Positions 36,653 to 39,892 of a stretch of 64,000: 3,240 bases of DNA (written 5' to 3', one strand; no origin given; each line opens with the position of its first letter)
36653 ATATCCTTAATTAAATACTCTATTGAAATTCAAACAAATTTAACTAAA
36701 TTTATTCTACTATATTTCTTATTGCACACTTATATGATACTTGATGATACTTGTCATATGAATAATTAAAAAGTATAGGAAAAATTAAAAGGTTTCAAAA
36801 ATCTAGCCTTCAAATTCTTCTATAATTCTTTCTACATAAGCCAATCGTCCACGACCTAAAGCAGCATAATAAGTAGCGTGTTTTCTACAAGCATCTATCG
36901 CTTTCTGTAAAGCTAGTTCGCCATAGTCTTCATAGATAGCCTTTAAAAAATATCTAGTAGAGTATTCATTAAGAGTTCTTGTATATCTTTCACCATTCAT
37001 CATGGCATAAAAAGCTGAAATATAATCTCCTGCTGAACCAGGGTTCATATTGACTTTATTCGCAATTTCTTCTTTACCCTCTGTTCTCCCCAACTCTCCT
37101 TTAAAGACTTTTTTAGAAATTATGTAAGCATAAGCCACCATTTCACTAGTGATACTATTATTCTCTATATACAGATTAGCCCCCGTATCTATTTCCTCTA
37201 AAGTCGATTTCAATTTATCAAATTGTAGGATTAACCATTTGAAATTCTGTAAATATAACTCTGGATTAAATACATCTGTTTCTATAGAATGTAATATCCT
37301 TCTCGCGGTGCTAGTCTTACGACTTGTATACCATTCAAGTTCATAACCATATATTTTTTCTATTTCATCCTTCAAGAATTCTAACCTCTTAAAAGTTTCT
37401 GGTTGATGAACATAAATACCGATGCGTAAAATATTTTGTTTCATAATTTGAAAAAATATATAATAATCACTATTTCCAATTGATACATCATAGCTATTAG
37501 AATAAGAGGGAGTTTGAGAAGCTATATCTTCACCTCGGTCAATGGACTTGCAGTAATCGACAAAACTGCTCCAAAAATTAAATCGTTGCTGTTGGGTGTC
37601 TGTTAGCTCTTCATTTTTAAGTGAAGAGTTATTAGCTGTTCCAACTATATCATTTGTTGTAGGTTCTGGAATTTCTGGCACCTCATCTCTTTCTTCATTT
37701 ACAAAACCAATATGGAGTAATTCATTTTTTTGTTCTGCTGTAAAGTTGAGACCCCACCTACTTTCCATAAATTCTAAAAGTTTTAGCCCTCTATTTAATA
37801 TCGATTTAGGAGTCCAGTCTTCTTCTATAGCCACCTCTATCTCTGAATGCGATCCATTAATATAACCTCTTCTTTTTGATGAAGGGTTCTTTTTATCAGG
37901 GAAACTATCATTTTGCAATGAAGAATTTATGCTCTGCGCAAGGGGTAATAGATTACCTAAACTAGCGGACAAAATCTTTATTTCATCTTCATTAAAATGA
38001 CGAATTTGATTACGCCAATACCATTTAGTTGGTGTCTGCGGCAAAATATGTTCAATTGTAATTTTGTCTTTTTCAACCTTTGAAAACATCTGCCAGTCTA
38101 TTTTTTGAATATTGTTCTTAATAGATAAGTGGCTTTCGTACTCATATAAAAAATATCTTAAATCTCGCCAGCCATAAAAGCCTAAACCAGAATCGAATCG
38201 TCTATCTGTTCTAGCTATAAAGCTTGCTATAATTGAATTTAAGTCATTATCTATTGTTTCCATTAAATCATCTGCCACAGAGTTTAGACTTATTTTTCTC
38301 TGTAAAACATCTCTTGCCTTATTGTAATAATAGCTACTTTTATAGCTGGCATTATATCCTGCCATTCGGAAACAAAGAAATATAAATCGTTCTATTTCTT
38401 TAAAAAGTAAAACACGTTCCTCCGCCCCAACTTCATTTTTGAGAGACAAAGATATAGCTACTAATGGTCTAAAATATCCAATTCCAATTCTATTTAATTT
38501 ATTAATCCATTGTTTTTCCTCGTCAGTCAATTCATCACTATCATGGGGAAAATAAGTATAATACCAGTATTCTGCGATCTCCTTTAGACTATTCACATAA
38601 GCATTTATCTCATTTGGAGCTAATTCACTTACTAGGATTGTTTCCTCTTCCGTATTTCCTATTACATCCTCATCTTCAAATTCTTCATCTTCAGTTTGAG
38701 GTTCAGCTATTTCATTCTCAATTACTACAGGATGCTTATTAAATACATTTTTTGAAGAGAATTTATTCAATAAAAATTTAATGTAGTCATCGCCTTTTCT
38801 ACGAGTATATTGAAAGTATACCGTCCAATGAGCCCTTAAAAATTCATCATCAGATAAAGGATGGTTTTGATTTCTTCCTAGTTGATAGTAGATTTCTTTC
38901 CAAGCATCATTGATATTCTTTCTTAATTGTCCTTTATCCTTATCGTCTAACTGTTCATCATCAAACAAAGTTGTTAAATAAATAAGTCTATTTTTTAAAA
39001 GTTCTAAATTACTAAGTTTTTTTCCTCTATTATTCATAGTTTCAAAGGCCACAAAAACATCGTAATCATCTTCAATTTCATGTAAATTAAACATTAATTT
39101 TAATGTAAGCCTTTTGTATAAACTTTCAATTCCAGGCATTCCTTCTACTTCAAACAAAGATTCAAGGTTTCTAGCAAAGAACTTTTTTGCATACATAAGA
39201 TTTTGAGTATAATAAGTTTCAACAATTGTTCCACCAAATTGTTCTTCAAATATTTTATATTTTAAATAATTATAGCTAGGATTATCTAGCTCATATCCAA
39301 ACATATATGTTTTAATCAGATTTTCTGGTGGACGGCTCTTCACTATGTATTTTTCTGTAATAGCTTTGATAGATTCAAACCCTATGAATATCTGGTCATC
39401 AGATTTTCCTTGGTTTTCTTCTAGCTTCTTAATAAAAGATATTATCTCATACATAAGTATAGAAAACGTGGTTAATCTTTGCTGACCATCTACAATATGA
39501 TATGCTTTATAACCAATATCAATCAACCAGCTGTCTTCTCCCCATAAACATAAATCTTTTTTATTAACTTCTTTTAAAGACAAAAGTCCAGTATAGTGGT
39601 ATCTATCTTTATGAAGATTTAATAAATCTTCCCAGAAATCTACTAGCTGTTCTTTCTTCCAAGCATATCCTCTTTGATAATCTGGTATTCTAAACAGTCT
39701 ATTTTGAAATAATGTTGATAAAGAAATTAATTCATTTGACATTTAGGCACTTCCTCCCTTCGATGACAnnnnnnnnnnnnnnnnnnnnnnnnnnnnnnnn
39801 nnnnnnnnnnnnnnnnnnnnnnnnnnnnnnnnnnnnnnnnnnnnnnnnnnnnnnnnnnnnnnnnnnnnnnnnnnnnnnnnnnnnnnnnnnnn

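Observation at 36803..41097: Defence-like cassette: HTH protein + GIY-YIG/DUF4357 nuclease + 979-aa DUF262-DUF1524-DUF4268 multi-domain protein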

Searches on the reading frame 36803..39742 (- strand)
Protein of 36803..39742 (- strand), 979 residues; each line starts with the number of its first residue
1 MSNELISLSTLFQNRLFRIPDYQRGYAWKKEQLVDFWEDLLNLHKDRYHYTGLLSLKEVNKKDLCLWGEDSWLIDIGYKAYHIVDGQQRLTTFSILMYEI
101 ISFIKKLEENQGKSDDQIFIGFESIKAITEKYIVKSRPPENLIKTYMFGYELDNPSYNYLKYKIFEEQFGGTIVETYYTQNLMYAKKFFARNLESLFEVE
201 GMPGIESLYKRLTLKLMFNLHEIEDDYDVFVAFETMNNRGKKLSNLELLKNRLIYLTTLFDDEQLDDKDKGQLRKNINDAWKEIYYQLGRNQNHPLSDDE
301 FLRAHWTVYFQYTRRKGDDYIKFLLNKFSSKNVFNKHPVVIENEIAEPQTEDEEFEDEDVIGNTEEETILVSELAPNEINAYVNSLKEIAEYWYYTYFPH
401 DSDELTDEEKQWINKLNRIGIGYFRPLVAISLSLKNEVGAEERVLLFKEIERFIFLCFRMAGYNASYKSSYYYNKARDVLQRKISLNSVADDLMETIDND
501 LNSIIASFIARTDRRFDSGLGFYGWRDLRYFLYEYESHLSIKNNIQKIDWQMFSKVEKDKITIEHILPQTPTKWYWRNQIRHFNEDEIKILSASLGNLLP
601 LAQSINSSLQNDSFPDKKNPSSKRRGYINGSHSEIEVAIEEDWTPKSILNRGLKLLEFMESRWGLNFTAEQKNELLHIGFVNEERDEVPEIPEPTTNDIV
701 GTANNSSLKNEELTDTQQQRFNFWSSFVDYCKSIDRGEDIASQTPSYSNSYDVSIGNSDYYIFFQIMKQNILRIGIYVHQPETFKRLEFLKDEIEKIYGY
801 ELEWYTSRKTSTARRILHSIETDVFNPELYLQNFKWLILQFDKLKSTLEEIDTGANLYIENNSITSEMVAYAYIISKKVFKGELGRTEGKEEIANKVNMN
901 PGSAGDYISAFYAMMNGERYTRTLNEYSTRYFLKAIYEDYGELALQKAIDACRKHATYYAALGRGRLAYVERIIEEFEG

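Call 3: search_protein_families(library=pfam, proteins=[window:36803-39742:-], max_evalue=0.01)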
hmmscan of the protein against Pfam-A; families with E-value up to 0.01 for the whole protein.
window:36803-39742:- (979 aa): 3 families
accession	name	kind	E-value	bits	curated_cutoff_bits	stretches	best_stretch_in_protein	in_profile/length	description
PF03235.19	GmrSD_N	-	3.8e-29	102.7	33.2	1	9-253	2-198/199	GmrSD restriction endonuclease, N-terminal domain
PF14088.11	DUF4268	-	3.1e-21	76.3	27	1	720-850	2-138/140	Domain of unknown function (DUF4268)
PF07510.16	GmrSD_C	-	8e-18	65.1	23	1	526-657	21-137/138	GmrSD restriction endonucleases, C-terminal domain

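Call 4: search_protein_families(library=padloc, proteins=[window:36803-39742:-], max_evalue=0.01)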
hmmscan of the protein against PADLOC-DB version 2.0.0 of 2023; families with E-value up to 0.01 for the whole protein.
window:36803-39742:- (979 aa): 27 families (the best 25 are shown)
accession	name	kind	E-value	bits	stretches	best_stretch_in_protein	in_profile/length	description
PDLC04154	HEC-06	-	1.2e-50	170.8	2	7-316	13-291/569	-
PDLC04157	HEC-06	-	2.1e-43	146.8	2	3-316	9-282/558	-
PDLC02687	Orf5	-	1.1e-39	134.6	2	9-315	9-284/543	Orf5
PDLC04155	HEC-06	-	2.6e-37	126.6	2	4-314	8-280/562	-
PDLC02695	Orf5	-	1.6e-32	110.7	2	7-264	9-264/601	Orf5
PDLC02691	Orf5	-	5.7e-32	109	2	17-309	21-292/579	Orf5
PDLC02700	Orf5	-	1.2e-27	94.8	2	7-314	2-270/555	Orf5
PDLC02693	Orf5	-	1.1e-26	92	2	14-258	6-216/543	Orf5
PDLC02701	Orf5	-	3.3e-22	76.7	2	5-292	7-278/596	Orf5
PDLC04911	PDC-S11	-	1.7e-18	65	1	697-851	155-311/318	-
PDLC04912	PDC-S11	-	5.6e-18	63.2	1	705-850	163-308/313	-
PDLC02786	SspE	-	1.2e-17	61.6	2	13-115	20-120/766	SspE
PDLC02686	Orf5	-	4.9e-17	59.6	2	12-254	14-238/566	Orf5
PDLC02692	Orf5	-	9.9e-17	58.8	1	16-255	7-215/558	Orf5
PDLC02690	Orf5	-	3.7e-16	57.1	2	551-658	421-524/531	Orf5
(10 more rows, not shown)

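Call 5: search_protein_families(library=ncbifam, proteins=[window:36803-39742:-], max_evalue=0.01)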
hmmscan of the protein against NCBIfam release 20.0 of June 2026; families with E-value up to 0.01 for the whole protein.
window:36803-39742:- (979 aa): 0 families

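Call 22: find_homologous_proteins(query=window:36803-39742:-, max_evalue=1e-10)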
Query window:36803-39742:- (979 aa): 6532 proteins with E <= 1e-10 among 8000 candidates; the best 120 are listed.
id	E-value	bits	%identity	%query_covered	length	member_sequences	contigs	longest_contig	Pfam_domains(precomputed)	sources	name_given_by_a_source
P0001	0.0e+0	2006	89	100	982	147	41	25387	PF07510.17,PF14088.12,PF03235.20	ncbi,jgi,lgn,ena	jgi:hypothetical protein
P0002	0.0e+0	1784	80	100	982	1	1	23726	PF07510.17,PF14088.12,PF03235.20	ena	-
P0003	0.0e+0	1743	77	100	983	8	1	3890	PF07510.17,PF14088.12,PF03235.20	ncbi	-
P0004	0.0e+0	1712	75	100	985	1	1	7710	PF07510.17,PF14088.12,PF03235.20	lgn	-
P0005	0.0e+0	1609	72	100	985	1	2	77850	PF07510.17,PF14088.12,PF03235.20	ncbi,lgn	-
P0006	0.0e+0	1565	69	100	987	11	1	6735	PF07510.17,PF14088.12,PF03235.20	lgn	-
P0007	0.0e+0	1562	69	100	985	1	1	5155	PF07510.17,PF14088.12,PF03235.20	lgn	-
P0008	0.0e+0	1543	68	100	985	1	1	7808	PF07510.17,PF14088.12,PF03235.20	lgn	-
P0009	0.0e+0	1540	68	100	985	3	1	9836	PF07510.17,PF14088.12,PF03235.20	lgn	-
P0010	0.0e+0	1525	67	100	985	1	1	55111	PF07510.17,PF14088.12,PF03235.20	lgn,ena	-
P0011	0.0e+0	1524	68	100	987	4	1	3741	PF07510.17,PF14088.12,PF03235.20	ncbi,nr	ncbi:MAG: DUF4268 domain-containing protein [Clostridiales bacterium]|nr:DUF4268 domain-containing p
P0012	0.0e+0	1514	68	100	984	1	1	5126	PF07510.17,PF14088.12,PF03235.20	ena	-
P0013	0.0e+0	1508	67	100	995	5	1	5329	PF07510.17,PF14088.12,PF03235.20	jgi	-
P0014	0.0e+0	1502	66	100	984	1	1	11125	PF07510.17,PF14088.12,PF03235.20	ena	-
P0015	0.0e+0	1495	66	100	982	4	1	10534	PF07510.17,PF14088.12,PF03235.20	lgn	-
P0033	0.0e+0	1432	73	87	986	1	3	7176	PF07510.17,PF23870.2,PF14088.12,PF03235.20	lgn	-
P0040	0.0e+0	1393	71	87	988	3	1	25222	PF07510.17,PF23870.2,PF14088.12,PF03235.20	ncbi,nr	ncbi:MAG: DUF4268 domain-containing protein [Firmicutes bacterium]|nr:DUF4268 domain-containing prot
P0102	0.0e+0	1234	63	90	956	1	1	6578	PF07510.17,PF14088.12,PF24698.2,PF03235.20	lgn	-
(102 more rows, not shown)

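Call 24: find_related_loci(query=A1, collection=genome_contigs, flank=10000)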
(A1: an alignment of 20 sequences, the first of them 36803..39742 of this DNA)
Query A1 (979 aa) in genome_contigs; peptide patterns used: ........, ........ (x = any residue, [..] = any of these).
599 stretches matched a pattern (row limit reached: there are more); 564 encode a relative of the query (tblastn E <= 1e-3); the best 80 are kept; 80 distinct loci.
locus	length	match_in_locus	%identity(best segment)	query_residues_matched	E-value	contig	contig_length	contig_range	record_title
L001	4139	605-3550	96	1-979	0e+0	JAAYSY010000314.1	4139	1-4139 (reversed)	MAG: Bacteroidales bacterium isolate AS23ysBPME_55 335535_AS23, whole genome shotgun sequence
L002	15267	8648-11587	78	1-977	0e+0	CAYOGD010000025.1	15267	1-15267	MAG TPA_asm: uncultured Alkaliphilus sp. isolate binchicken_co157_49 genome assembly, contig: NODE_9197_length_15267_cov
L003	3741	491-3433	68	1-977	0e+0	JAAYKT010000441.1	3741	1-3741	MAG: Clostridiales bacterium isolate AS10tlH2TH_72 322621_AS10, whole genome shotgun sequence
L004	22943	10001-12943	65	1-977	0e+0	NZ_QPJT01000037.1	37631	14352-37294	Anaerobacterium chartisolvens strain DSM 27016 Ga0244570_137, whole genome shotgun sequence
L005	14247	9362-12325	66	1-979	0e+0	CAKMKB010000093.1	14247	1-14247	uncultured Clostridia bacterium isolate OKU11 genome assembly, contig: MEGAHIT_co_assembly_000000002578, whole genome sh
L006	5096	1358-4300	65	1-977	0e+0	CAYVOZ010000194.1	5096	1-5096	MAG TPA_asm: uncultured Christensenellaceae bacterium isolate SRP192927_co4_661 genome assembly, contig: NODE_46662_leng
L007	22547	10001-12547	71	1-850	0e+0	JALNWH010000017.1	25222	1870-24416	MAG: Bacillota bacterium isolate SO_2016_LW2 bin 104 scaffold03411_LW138R_2016, whole genome shotgun sequence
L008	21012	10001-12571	67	1-857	0e+0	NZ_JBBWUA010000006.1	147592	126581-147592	Desulfitobacterium sp. THU1 Unigene6, whole genome shotgun sequence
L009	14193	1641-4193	64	1-852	0e+0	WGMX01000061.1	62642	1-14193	MAG: Anaerolineaceae bacterium isolate RI_313 c_000000120511, whole genome shotgun sequence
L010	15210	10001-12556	65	1-853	0e+0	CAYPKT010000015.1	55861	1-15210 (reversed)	MAG TPA_asm: uncultured Brevefilum sp. isolate binchicken_co39_535 genome assembly, contig: NODE_1275_length_55861_cov_1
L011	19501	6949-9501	66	1-852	0e+0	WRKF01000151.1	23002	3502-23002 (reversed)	MAG: Defluviitaleaceae bacterium isolate Th196P1bin10 JGI24700J35501_10930771, whole genome shotgun sequence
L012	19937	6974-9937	55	3-977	0e+0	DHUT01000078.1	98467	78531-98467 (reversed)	MAG TPA_asm: Firmicutes bacterium UBA5227 UBA5227_contig_5677, whole genome shotgun sequence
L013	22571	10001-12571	67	1-856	0e+0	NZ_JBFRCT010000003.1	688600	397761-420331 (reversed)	Paenibacillus sp. YAF4_2 SCAFFOLD_2, whole genome shotgun sequence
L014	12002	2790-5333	63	1-854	0e+0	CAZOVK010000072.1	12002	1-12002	MAG TPA_asm: uncultured Defluviitaleaceae bacterium isolate SRP242652_co2_227 genome assembly, contig: NODE_5835_length_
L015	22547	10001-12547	62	3-851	0e+0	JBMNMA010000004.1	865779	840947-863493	MAG: Eubacteriales bacterium isolate SBF912LR0HQ0076 contig_42409, whole genome shotgun sequence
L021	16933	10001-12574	58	1-853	0e+0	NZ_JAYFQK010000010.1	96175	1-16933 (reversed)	MAG: Desulfitobacterium sp. isolate CA_182 c_CA_000000003753, whole genome shotgun sequence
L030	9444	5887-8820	61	1-977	0e+0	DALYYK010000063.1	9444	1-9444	MAG TPA_asm: Candidatus Fimivivens sp. isolate CTOTU47139 NODE_193_length_9444_cov_4.599105, whole genome shotgun sequen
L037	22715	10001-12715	51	1-914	0e+0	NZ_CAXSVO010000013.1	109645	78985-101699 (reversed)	Ruminococcus sp. 5_1_39BFAA isolate CC00328 CC00328_13_NODE_13_length_109645_cov_105.969142, whole genome shotgun sequen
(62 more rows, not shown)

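Call 30: search_protein_families(library=pfam, alignment_id=A2, max_evalue=0.00001)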
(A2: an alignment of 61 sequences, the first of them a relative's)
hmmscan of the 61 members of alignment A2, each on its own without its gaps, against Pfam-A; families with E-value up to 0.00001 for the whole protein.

A. member 1, L021:9099-9968:+ (290 aa): 1 family
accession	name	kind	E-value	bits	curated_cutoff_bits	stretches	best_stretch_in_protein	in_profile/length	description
PF14267.11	DUF4357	-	1.3e-12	47.9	38.4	1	246-286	14-54/54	Domain of unknown function (DUF4357)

B. families by the number of members that match (of 61 scanned): 56 families (the first 25 are shown)
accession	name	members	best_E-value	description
PF18766.7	SWI2_SNF2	6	5.3e-72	SWI2/SNF2 ATPase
PF04851.21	ResIII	5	2e-42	Type III restriction enzyme, res subunit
PF14338.12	Mrr_N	5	1.6e-32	Mrr N-terminal domain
PF04471.18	Mrr_cat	5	6.6e-30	Restriction endonuclease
PF13156.12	Mrr_cat_2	5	1.5e-07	Restriction endonuclease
PF00270.35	DEAD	4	2e-11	DEAD/DEAH box helicase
PF04313.20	HSDR_N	3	2e-40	Type I restriction enzyme R protein N terminus (HSDR_N)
PF22679.2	T1R_D3-like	3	8.6e-21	Type I restriction enzyme subunit R domain 3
PF14267.11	DUF4357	3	2.7e-15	Domain of unknown function (DUF4357)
PF11867.13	T1RH-like_C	2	7.9e-89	Type I restriction enzyme HindI endonuclease subunit-like, C-terminal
PF02384.22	N6_Mtase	2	4.9e-74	N-6 DNA Methylase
PF00239.26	Resolvase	2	9.2e-35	Resolvase, N terminal domain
PF13395.12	HNH_4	2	6.1e-21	HNH endonuclease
PF20118.4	DUF6508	2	7e-20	Family of unknown function (DUF6508)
PF12161.14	HsdM_N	2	1.6e-15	HsdM N-terminal domain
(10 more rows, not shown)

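Call 41: search_protein_families(library=pfam, proteins=[L037:6468-9020:+], max_evalue=0.001)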
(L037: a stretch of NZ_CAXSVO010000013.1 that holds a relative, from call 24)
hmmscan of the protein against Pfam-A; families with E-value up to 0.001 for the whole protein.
L037:6468-9020:+ (851 aa): 3 families
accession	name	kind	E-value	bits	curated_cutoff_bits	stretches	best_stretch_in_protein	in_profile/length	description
PF01863.23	YgjP-like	-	5.7e-54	183.7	26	1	20-226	3-206/207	YgjP-like, metallopeptidase domain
PF10263.15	SprT-like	-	1.9e-06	28.1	25.6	1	153-228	25-99/108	SprT-like family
PF06114.19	Peptidase_M78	-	0.00021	21.5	22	0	448-572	35-123/123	IrrE N-terminal-like domain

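Call 43: search_solved_structures(query=A1, max_evalue=1, show_alignments=0)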
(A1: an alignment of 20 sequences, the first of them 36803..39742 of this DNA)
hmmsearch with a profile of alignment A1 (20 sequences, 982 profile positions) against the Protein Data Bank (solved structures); distinct sequences matched with E-value up to 1: 3.
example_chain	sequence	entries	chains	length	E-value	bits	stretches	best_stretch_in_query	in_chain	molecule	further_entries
9jfl_B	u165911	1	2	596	2.9e-07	31.9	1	4-255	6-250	DUF262 domain-containing protein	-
6jiv_D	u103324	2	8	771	0.00034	21.8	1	18-124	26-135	SspE protein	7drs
7drr_D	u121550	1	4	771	0.0048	18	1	18-124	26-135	SspE protein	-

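Call 82: search_protein_families(library=pfam, proteins=[L021:9099-9968:+, L030:4980-5894:+], max_evalue=0.1)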
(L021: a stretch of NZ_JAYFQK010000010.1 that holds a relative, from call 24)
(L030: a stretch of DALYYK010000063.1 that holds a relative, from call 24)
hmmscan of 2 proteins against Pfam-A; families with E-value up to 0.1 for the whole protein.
L021:9099-9968:+ (290 aa): 2 families
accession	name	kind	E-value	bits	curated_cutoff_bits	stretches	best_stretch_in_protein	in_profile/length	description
PF14267.11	DUF4357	-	1.3e-12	47.9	38.4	1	246-286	14-54/54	Domain of unknown function (DUF4357)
PF22228.1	CofB_beta-rpt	-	0.078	13.4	27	0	60-87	16-43/73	CofB beta-repeat domain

L030:4980-5894:+ (305 aa): 3 families
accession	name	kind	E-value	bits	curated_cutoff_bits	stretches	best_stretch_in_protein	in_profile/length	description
PF14267.11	DUF4357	-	2.7e-15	56.5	38.4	1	254-290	18-54/54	Domain of unknown function (DUF4357)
PF18755.6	RAMA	-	0.033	14.6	35.2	1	238-293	37-97/107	Restriction Enzyme Adenine Methylase Associated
PF12863.12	DUF3821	-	0.098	13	23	0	8-112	84-186/204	Domain of unknown function (DUF3821)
